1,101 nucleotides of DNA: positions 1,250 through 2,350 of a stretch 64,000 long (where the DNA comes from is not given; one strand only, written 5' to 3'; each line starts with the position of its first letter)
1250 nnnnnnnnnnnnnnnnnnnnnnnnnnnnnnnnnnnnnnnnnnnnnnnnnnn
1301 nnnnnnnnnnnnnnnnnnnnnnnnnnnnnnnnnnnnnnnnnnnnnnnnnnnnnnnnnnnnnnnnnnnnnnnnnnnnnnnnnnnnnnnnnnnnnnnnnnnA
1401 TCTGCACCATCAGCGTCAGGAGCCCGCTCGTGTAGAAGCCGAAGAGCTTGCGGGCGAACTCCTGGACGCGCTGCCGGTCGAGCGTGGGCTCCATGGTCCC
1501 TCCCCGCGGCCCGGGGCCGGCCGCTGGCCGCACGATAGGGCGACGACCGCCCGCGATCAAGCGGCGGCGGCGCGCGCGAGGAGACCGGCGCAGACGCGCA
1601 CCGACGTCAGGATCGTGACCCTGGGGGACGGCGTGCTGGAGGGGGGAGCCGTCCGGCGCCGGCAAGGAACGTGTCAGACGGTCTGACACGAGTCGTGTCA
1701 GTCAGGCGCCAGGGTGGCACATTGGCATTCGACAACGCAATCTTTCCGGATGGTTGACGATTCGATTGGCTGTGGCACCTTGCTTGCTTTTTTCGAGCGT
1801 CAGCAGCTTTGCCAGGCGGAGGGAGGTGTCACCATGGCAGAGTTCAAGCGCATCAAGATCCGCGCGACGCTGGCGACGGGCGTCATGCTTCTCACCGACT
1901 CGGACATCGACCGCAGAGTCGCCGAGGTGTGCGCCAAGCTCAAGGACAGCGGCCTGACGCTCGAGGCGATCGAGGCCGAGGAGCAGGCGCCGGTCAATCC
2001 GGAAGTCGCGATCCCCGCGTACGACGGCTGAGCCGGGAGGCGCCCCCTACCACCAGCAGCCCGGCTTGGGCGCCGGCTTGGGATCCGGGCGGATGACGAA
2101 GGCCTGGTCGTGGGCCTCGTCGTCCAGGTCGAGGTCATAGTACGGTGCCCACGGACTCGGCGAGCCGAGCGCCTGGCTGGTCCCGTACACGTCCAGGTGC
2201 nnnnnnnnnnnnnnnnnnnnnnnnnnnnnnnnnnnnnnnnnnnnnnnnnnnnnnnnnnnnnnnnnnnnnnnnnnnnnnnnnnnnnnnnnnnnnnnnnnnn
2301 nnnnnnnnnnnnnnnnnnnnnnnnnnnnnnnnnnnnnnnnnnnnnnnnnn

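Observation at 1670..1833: Exact sigma-54 promoter with a perfect 21-bp palindrome 94 bp upstream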

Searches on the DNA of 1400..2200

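Call 8: search_rna_families(source=window, start=1400, end=2200, threshold=evalue, max_evalue=10)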
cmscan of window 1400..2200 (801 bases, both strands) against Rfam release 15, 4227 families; matches with E-value up to 10: 3.
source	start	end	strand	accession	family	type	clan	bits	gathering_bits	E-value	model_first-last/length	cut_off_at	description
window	2153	2171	+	RF00175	HIV-1_DIS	Cis-reg;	-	17.3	35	2.6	1-40/40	no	Human immunodeficiency virus type 1 dimerisation initiation site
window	2109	2154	+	RF00869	mir-BART7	Gene; miRNA;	-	15.1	70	9.9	1-84/84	no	mir-BART7 microRNA precursor family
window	2090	2121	+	RF01151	snoU82P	Gene; snRNA; snoRNA; CD-box;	-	11.9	42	2.6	1-55/55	no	Small nucleolar RNA U82P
